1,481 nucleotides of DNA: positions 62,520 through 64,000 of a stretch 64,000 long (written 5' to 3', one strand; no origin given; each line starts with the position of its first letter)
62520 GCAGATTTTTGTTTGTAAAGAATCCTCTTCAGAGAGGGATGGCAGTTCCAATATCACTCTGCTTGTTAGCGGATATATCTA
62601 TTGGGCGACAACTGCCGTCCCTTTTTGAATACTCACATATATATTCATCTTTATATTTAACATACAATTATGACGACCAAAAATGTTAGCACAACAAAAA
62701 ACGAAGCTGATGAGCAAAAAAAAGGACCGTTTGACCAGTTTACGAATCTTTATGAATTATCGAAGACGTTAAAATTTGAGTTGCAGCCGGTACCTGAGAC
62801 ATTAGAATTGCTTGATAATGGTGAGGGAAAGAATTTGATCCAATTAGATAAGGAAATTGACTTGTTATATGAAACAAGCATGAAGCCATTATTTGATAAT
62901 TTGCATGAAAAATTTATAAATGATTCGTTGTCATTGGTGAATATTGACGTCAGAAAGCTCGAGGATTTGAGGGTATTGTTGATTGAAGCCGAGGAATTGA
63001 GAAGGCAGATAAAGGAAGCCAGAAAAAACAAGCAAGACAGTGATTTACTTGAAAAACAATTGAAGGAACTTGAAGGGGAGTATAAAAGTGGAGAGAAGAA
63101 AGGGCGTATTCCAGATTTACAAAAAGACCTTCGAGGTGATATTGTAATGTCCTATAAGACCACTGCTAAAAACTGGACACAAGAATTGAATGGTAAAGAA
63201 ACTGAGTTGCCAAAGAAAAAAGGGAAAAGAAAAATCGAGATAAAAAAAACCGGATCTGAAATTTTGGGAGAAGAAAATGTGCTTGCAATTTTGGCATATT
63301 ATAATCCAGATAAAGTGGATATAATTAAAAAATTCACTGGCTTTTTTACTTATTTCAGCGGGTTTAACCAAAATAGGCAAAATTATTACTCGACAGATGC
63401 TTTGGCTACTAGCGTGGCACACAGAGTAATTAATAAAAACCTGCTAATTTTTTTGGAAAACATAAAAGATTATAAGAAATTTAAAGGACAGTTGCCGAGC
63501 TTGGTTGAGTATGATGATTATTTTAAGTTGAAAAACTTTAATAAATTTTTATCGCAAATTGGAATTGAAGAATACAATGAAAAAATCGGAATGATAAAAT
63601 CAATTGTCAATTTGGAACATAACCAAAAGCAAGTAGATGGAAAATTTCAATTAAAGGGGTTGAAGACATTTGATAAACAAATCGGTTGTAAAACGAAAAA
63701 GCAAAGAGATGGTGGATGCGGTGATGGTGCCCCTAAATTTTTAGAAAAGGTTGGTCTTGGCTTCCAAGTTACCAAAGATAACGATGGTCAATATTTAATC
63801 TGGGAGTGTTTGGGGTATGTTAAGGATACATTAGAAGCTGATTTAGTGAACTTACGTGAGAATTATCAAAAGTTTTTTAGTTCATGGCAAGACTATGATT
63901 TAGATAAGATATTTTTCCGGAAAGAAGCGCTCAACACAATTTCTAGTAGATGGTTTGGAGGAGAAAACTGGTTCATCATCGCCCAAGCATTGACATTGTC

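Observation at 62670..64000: Cas12a (Cpf1) effector gene begins at the 3' edge of the window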

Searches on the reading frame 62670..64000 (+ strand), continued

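Call 22: find_homologous_proteins(query=L001:12176-14329:+)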
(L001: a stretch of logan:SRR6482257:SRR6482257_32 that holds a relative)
Query L001:12176-14329:+ (718 aa): 750 proteins with E <= 0.001 among 8000 candidates; the best 120 are listed.
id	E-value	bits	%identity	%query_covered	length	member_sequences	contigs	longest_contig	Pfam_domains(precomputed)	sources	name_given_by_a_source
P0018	0.0e+0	1634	100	99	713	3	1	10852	PF22222.2,PF18516.8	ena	-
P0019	1.0e-190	654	51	99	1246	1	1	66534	PF22222.2,PF18501.8,PF18516.8,PF21918.3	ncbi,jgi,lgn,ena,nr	ncbi:type V CRISPR-associated protein Cas12a/Cpf1 [bacterium]|nr:type V CRISPR-associated protein Ca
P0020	2.6e-190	652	52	85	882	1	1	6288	PF22222.2,PF18516.8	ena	-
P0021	3.8e-185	635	53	79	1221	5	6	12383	PF18501.8,PF18516.8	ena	-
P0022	2.4e-180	619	50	84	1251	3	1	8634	PF18501.8,PF18516.8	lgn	-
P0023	1.5e-179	617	53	80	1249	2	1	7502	PF18501.8,PF18516.8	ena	-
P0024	3.0e-175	603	49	85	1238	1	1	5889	PF22222.2,PF18501.8,PF18516.8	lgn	-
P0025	1.2e-168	581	62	64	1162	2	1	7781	PF22222.2,PF18501.8,PF18516.8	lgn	-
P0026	3.6e-162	559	48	86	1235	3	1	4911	PF18501.8,PF18516.8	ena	-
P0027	6.9e-157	542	47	89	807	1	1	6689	PF22222.2,PF18516.8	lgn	-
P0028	7.3e-149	515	45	86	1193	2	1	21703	PF18501.8,PF18516.8,PF21918.3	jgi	-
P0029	1.9e-148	514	48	80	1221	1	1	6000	PF18501.8,PF18516.8,PF21918.3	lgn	-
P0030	2.4e-148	514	44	85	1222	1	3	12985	PF18501.8,PF18516.8,PF21918.3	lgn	-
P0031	1.0e-147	512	46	81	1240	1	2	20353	PF18501.8,PF18516.8,PF21918.3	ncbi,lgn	-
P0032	6.0e-146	506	46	80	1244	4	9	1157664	PF22222.2,PF18501.8,PF18516.8,PF21918.3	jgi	jgi:hypothetical protein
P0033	3.2e-145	503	46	85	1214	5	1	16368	PF18501.8,PF18516.8,PF21918.3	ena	-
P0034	1.2e-143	498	45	89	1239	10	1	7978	PF22222.2,PF18501.8,PF18516.8,PF21918.3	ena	-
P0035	1.5e-142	494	46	89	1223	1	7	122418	PF22222.2,PF18501.8,PF18516.8,PF21918.3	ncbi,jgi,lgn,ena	-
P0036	2.0e-141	491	41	99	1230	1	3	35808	PF22222.2,PF18501.8,PF18516.8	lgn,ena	-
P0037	2.0e-141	491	42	88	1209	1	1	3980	PF18501.8,PF18516.8,PF21918.3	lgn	-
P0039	3.1e-138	480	44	88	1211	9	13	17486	PF18501.8,PF18516.8,PF21918.3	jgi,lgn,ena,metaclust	metaclust:\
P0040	9.2e-137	475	44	81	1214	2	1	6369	PF18501.8,PF18516.8,PF21918.3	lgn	-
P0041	2.0e-135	471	45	79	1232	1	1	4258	PF18501.8,PF18516.8,PF21918.3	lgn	-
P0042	2.8e-133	464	43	85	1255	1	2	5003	PF18510.8,PF22222.2,PF18501.8,PF18516.8,PF21918.3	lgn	-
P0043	6.7e-133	463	40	94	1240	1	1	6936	PF22222.2,PF18501.8,PF18516.8,PF21918.3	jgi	jgi:hypothetical protein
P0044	7.0e-133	462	45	80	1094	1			PF22222.2,PF18501.8,PF18516.8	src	-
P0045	4.8e-127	443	43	82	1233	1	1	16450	PF18501.8,PF18516.8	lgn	-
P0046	3.1e-124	434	39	92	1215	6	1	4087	PF18501.8,PF18516.8,PF21918.3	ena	-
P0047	3.3e-122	427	41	83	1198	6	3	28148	PF18501.8,PF18516.8,PF21918.3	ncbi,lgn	-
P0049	2.2e-119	418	41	85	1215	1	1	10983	PF18501.8,PF18516.8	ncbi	-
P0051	4.3e-109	384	39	85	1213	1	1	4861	PF22222.2,PF18501.8,PF18516.8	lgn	-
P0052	2.9e-105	371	37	94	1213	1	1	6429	PF18510.8,PF22222.2,PF18501.8,PF18516.8,PF21918.3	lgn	-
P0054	6.4e-101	357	36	99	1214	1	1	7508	PF18510.8,PF18501.8,PF18516.8,PF21918.3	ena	-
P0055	3.4e-100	354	36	99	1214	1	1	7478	PF18510.8,PF18501.8,PF18516.8,PF21918.3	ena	-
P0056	1.0e-98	350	37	95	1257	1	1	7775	PF18510.8,PF18501.8,PF18516.8,PF21918.3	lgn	-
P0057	1.3e-98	349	38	81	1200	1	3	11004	PF18510.8,PF22222.2,PF18501.8,PF18516.8,PF21918.3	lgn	-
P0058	1.7e-97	346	40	72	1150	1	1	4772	PF22222.2,PF18501.8,PF18516.8,PF21918.3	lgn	-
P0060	8.8e-96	340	35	99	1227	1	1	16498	PF18510.8,PF22222.2,PF18501.8,PF18516.8,PF21918.3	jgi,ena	-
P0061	2.0e-94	335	37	85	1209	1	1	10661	PF18510.8,PF22222.2,PF18501.8,PF18516.8,PF21918.3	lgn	-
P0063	1.0e-93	333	35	95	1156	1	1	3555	PF18510.8,PF18501.8,PF18516.8,PF21918.3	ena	-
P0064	1.5e-93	333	34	100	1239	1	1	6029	PF18510.8,PF22222.2,PF18501.8,PF18516.8,PF21918.3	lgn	-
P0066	1.8e-92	329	36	95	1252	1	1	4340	PF18510.8,PF18501.8,PF18516.8,PF21918.3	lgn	-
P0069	3.7e-91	325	36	83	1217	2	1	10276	PF18510.8,PF18501.8,PF18516.8,PF21918.3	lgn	-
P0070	6.3e-91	324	35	95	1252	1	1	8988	PF18510.8,PF22222.2,PF18501.8,PF18516.8,PF21918.3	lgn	-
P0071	8.2e-90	320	33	100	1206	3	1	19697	PF18510.8,PF22222.2,PF18501.8,PF18516.8,PF21918.3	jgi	jgi:hypothetical protein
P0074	2.5e-87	312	37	82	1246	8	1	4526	PF18510.8,PF22222.2,PF18501.8,PF18516.8,PF21918.3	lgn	-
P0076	1.8e-86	309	37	85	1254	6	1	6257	PF18510.8,PF22222.2,PF18501.8,PF18516.8,PF21918.3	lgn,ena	-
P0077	2.0e-86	309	38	81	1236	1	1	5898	PF18510.8,PF22222.2,PF18501.8,PF18516.8,PF21918.3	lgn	-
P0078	2.4e-86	309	37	85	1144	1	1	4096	PF18510.8,PF22222.2,PF18501.8,PF18516.8,PF21918.3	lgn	-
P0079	3.6e-86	308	36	81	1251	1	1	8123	PF18510.8,PF22222.2,PF18501.8,PF18516.8,PF21918.3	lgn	-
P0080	4.9e-86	308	36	87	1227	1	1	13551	PF18510.8,PF22222.2,PF18501.8,PF18516.8,PF21918.3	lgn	-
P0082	1.0e-85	307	37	81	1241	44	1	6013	PF18510.8,PF22222.2,PF18501.8,PF18516.8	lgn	-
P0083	1.9e-85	306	37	84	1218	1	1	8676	PF18510.8,PF22222.2,PF18501.8,PF18516.8,PF21918.3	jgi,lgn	jgi:CRISPR-associated protein Cpf1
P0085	3.3e-85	305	34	99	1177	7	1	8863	PF18510.8,PF22222.2,PF18501.8,PF18516.8,PF21918.3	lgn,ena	-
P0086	3.4e-85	305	37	84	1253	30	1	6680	PF18510.8,PF22222.2,PF18501.8,PF18516.8,PF21918.3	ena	-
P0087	3.4e-85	305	36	85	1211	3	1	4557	PF18510.8,PF22222.2,PF18501.8,PF18516.8,PF21918.3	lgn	-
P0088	3.8e-85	305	37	85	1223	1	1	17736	PF18510.8,PF22222.2,PF18501.8,PF18516.8,PF21918.3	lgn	-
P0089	4.1e-85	305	38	82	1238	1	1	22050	PF18510.8,PF22222.2,PF18501.8,PF18516.8,PF21918.3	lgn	-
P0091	3.5e-84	302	35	95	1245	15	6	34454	PF18510.8,PF22222.2,PF18501.8,PF18516.8,PF21918.3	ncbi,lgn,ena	-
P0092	3.9e-84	301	36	81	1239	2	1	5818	PF18510.8,PF22222.2,PF18501.8,PF18516.8,PF21918.3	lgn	-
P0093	5.4e-84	301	36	84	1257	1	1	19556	PF18510.8,PF22222.2,PF18501.8,PF18516.8,PF21918.3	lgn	-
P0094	5.8e-84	301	37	81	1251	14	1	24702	PF18510.8,PF22222.2,PF18501.8,PF18516.8,PF21918.3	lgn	-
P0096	7.3e-84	300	36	84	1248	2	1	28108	PF18510.8,PF22222.2,PF18501.8,PF18516.8,PF21918.3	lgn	-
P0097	7.4e-84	300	36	84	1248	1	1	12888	PF18510.8,PF22222.2,PF18501.8,PF18516.8,PF21918.3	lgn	-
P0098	7.5e-84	300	36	84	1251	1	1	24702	PF18510.8,PF22222.2,PF18501.8,PF18516.8,PF21918.3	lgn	-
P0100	1.0e-83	300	35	99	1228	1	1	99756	PF18510.8,PF22222.2,PF18501.8,PF18516.8,PF21918.3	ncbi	-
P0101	1.3e-83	300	36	84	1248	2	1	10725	PF18510.8,PF22222.2,PF18501.8,PF18516.8,PF21918.3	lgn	-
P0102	1.5e-83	299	36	81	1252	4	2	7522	PF18510.8,PF22222.2,PF18501.8,PF18516.8,PF21918.3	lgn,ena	-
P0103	1.5e-83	299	37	81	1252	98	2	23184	PF18510.8,PF22222.2,PF18501.8,PF18516.8,PF21918.3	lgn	-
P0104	1.7e-83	299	35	100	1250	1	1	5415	PF18510.8,PF22222.2,PF18501.8,PF18516.8,PF21918.3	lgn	-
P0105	1.9e-83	299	36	85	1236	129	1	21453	PF18510.8,PF22222.2,PF18501.8,PF18516.8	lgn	-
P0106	2.1e-83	299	34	99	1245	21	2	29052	PF18510.8,PF22222.2,PF18501.8,PF18516.8,PF21918.3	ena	-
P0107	2.6e-83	299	36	85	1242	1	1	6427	PF18510.8,PF22222.2,PF18501.8,PF18516.8,PF21918.3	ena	-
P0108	2.6e-83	299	36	85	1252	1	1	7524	PF18510.8,PF22222.2,PF18501.8,PF18516.8,PF21918.3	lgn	-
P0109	2.8e-83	299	34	85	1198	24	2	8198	PF22222.2,PF18501.8,PF18516.8,PF21918.3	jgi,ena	-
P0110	3.7e-83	298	38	78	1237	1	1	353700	PF18510.8,PF18501.8,PF18516.8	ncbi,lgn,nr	ncbi:MAG: type V CRISPR-associated protein Cas12a/Cpf1 [Candidatus Shapirobacteria bacterium]|nr:typ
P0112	4.1e-83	298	36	85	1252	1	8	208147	PF18510.8,PF22222.2,PF18501.8,PF18516.8,PF21918.3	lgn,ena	-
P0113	5.6e-83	298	34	100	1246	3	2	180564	PF18510.8,PF22222.2,PF18501.8,PF18516.8,PF21918.3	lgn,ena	-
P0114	5.7e-83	298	36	89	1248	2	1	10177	PF18510.8,PF22222.2,PF18501.8,PF18516.8,PF21918.3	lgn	-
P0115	7.4e-83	297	37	86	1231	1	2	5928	PF18510.8,PF22222.2,PF18501.8,PF18516.8,PF21918.3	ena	-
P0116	7.7e-83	297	37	86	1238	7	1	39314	PF18510.8,PF22222.2,PF18501.8,PF18516.8,PF21918.3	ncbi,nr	ncbi:type V CRISPR-associated protein Cas12a/Cpf1 [bacterium]|nr:type V CRISPR-associated protein Ca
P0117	8.1e-83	297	37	85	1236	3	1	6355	PF18510.8,PF22222.2,PF18501.8,PF18516.8,PF21918.3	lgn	-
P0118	9.9e-83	297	37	85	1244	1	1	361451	PF18510.8,PF22222.2,PF18501.8,PF18516.8,PF21918.3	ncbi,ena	-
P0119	1.5e-82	296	34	100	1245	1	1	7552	PF18510.8,PF22222.2,PF18501.8,PF18516.8,PF21918.3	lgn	-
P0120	1.5e-82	296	34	100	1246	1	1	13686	PF18510.8,PF22222.2,PF18501.8,PF18516.8,PF21918.3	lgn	-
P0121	1.6e-82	296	33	100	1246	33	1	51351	PF18510.8,PF22222.2,PF18501.8,PF18516.8,PF21918.3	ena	-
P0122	1.9e-82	296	36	85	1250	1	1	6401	PF18510.8,PF22222.2,PF18501.8,PF18516.8,PF21918.3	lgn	-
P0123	2.0e-82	296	37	85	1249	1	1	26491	PF18510.8,PF22222.2,PF18501.8,PF18516.8,PF21918.3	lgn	-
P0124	2.2e-82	296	36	85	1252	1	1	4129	PF18510.8,PF22222.2,PF18501.8,PF18516.8,PF21918.3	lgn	-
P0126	2.8e-82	295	37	86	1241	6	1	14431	PF18510.8,PF22222.2,PF18501.8,PF18516.8,PF21918.3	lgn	-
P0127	3.2e-82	295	38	80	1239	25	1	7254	PF18510.8,PF22222.2,PF18501.8,PF18516.8,PF21918.3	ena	-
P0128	4.0e-82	295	35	87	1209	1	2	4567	PF18510.8,PF22222.2,PF18501.8,PF18516.8,PF21918.3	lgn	-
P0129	5.0e-82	294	37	85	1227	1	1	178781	PF18510.8,PF22222.2,PF18501.8,PF18516.8,PF21918.3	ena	-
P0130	5.7e-82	294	36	89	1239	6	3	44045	PF18510.8,PF22222.2,PF18501.8,PF18516.8,PF21918.3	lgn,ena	-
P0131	6.3e-82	294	37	87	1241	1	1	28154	PF18510.8,PF22222.2,PF18501.8,PF18516.8,PF21918.3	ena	-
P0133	7.5e-82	294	33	99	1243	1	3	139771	PF18510.8,PF22222.2,PF18501.8,PF18516.8,PF21918.3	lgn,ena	-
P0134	8.7e-82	294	34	94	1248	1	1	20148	PF18510.8,PF22222.2,PF18501.8,PF18516.8,PF21918.3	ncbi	-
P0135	9.4e-82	293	34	87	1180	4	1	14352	PF22222.2,PF18501.8,PF18516.8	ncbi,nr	ncbi:MAG TPA: type V CRISPR-associated protein Cas12a/Cpf1 [Candidatus Absconditabacterales bacteriu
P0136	9.5e-82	293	34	99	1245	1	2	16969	PF18510.8,PF22222.2,PF18501.8,PF18516.8,PF21918.3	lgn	-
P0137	1.2e-81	293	36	85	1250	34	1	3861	PF18510.8,PF22222.2,PF18501.8,PF18516.8,PF21918.3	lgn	-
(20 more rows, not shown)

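Call 83: list_cluster_members(proteins=[P0001, L001:12176-14329:+])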
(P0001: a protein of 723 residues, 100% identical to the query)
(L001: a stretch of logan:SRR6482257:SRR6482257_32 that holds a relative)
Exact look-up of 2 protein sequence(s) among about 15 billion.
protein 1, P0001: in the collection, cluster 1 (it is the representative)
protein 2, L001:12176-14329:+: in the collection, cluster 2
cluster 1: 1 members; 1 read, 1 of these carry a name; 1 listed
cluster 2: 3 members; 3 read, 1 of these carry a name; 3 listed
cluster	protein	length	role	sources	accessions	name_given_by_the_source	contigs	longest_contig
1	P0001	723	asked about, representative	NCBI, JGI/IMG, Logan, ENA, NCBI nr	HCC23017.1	TPA: hypothetical protein DF272_02450 [Candidatus Falkowbacteria bacterium] | hypothetical protein [Candidatus Falkowbacteria bacterium]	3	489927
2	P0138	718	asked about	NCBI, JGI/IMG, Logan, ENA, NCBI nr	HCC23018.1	TPA: type V CRISPR-associated protein Cpf1 [Candidatus Falkowbacteria bacterium] | type V CRISPR-associated protein Cpf1 [Candidatus Falkowbacteria bacterium]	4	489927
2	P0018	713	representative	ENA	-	-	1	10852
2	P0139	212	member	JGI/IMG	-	-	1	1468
